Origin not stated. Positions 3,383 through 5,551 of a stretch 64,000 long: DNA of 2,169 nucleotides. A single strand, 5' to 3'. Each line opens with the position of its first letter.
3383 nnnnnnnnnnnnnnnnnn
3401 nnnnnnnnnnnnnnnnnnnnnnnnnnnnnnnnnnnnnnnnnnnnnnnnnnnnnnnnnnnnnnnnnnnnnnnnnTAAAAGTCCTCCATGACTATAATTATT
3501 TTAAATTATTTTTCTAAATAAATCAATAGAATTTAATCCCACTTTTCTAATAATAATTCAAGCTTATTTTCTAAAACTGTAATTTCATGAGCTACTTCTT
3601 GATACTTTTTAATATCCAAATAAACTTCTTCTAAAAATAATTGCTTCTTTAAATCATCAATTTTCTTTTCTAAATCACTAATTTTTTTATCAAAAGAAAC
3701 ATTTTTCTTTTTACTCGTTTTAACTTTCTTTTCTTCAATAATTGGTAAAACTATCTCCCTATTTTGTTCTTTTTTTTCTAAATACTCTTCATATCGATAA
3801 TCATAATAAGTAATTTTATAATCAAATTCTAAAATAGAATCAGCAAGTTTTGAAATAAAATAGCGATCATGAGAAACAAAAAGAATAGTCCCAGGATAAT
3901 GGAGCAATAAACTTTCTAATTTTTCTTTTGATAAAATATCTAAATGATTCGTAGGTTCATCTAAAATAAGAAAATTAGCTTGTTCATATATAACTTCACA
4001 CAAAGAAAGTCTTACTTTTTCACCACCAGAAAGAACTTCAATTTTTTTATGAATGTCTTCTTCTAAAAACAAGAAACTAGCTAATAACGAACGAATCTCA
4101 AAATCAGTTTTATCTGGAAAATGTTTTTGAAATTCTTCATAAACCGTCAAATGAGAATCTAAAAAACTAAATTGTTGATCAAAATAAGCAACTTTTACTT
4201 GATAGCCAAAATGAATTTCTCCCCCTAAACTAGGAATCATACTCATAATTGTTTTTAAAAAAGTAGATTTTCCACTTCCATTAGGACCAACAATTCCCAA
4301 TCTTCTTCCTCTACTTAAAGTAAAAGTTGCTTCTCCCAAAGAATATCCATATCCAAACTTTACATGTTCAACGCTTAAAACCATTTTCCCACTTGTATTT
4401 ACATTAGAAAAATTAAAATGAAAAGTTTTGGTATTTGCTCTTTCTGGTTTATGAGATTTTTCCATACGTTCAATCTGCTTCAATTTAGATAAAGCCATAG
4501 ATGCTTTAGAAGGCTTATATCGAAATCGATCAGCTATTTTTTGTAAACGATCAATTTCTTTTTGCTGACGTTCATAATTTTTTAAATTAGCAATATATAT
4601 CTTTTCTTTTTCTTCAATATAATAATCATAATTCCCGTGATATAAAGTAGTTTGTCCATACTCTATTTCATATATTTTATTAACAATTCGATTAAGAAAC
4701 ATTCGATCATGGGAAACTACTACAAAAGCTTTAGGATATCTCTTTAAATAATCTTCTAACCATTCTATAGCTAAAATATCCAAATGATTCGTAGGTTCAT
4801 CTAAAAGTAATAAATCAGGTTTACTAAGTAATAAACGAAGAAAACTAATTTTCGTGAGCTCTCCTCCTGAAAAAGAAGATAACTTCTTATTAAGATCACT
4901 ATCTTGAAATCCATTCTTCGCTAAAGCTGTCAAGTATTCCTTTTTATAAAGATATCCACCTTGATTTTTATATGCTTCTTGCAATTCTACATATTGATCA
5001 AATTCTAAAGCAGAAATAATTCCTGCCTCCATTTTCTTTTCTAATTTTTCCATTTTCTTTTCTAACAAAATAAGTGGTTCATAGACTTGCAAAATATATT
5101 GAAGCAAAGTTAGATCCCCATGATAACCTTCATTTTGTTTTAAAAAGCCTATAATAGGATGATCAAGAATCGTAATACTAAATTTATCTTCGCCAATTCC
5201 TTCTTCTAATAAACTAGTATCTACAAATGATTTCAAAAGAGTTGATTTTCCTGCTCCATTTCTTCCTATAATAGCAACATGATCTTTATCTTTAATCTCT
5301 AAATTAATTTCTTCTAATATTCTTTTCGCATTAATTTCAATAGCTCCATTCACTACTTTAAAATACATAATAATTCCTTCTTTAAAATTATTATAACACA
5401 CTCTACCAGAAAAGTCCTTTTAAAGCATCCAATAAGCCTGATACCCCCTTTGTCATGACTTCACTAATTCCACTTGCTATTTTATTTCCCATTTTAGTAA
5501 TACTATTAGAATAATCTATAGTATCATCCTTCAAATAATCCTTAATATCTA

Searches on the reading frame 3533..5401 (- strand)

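Call 24: search_protein_families(library=pfam, proteins=[window:3533-5401:-], max_evalue=0.0001)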
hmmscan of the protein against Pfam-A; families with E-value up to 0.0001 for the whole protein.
window:3533-5401:- (622 aa): 12 families
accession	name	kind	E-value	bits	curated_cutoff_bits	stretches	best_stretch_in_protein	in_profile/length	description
PF00005.33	ABC_tran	-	1.2e-45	155.9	25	2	357-485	3-137/137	ABC transporter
PF12848.13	ABC_tran_Xtn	-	5.3e-21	74.9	25.9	1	245-329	2-85/85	ABC transporter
PF13304.12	AAA_21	-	2.2e-13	51.4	27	0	369-418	3-58/304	AAA domain, putative AbiEii toxin, Type IV TA system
PF02463.25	SMC_N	-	3.8e-12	46.6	40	0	369-385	28-44/220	RecF/RecN/SMC N terminal domain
PF13555.12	AAA_29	-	2e-09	37.5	27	0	34-56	17-39/61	P-loop containing region of AAA domain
PF16326.10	ABC_tran_CTD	-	1.1e-06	29.2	32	1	571-621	14-64/69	ABC transporter C-terminal domain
PF13401.12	AAA_22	-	2.6e-06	28.2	27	0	38-63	4-29/130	AAA domain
PF05729.18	NACHT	-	6.7e-06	26.5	26.7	0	369-388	4-23/167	NACHT domain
PF01580.24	FtsK_SpoIIIE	-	8.6e-06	25.8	24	0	35-60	34-60/221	FtsK/SpoIIIE family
PF00931.28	NB-ARC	-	1.5e-05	24.8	23.5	0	368-415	21-68/248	NB-ARC domain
PF01926.29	MMR_HSR1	-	5.6e-05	23.7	21.9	0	41-61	1-21/113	50S ribosome-binding GTPase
PF13479.12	AAA_24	-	7.3e-05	23.1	27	0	365-385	2-22/195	AAA domain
